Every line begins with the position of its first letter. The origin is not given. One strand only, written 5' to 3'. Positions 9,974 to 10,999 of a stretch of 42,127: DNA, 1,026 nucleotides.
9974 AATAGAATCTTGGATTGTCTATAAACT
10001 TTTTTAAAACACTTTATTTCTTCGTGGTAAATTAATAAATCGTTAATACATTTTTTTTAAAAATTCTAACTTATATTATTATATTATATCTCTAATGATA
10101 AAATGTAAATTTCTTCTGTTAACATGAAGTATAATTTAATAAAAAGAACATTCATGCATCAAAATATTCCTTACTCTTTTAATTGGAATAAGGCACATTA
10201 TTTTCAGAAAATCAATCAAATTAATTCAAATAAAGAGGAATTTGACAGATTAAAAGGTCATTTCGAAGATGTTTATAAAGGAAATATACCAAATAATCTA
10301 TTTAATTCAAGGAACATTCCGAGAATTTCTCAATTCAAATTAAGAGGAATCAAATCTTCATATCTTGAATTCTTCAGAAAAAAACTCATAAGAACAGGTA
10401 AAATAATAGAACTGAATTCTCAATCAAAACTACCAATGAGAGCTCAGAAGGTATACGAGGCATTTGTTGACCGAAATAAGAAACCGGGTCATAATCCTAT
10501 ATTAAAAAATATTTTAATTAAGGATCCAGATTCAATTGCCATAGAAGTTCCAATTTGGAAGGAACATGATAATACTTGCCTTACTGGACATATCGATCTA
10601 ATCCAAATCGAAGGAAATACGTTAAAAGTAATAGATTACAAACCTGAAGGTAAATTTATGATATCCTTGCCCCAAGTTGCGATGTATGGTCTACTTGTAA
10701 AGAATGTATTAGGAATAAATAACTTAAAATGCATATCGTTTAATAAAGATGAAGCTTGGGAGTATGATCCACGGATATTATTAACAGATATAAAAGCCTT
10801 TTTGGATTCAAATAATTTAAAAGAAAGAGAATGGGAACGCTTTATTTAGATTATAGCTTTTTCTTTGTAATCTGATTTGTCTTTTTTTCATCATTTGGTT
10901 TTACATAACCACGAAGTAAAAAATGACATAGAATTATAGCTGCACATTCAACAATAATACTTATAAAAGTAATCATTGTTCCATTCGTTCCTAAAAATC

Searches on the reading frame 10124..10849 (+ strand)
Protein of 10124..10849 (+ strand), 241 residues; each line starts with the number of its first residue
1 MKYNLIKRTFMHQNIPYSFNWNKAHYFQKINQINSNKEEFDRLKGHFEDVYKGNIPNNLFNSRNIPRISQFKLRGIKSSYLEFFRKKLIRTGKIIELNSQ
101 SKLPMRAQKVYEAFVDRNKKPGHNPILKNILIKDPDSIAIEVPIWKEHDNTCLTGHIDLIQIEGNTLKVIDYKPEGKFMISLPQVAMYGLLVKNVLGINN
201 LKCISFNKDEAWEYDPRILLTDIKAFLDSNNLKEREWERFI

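Call 13: search_protein_families(library=pfam, proteins=[window:10124-10849:+])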
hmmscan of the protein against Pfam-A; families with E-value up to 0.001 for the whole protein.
window:10124-10849:+ (241 aa): 1 family
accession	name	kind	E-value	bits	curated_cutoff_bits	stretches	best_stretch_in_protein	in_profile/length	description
PF12705.13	PDDEXK_1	-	0.0005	20.5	22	1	143-195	120-172/247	PD-(D/E)XK nuclease superfamily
